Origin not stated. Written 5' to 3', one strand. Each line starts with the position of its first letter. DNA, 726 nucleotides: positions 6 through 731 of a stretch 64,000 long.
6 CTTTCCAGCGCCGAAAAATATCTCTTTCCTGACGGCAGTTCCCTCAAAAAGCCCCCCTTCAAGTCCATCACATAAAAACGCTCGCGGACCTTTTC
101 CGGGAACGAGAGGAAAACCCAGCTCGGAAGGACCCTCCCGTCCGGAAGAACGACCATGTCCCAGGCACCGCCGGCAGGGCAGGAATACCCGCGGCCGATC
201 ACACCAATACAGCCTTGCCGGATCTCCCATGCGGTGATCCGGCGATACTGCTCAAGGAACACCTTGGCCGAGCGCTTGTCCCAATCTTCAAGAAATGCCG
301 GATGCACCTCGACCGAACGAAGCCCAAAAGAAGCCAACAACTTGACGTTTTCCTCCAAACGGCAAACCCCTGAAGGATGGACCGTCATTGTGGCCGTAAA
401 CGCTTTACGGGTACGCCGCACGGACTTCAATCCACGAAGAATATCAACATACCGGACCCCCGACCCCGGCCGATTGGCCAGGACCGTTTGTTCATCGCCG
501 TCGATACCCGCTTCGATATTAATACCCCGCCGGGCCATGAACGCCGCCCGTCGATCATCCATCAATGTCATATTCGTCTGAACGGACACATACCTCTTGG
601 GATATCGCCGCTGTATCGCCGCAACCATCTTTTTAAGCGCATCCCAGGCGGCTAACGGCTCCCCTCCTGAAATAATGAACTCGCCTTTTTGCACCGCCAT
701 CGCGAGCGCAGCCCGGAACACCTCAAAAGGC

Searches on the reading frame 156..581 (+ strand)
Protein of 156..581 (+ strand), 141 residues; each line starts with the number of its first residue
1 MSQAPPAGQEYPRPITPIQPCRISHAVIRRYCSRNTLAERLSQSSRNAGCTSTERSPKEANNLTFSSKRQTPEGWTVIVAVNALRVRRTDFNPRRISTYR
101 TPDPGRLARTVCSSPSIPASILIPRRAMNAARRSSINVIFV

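Call 66: find_encoding_contigs(protein=window:156-581:+, flank=10000, max_places=2)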
Protein window:156-581:+ (141 aa): no gene with exactly this product is on record in the collection.
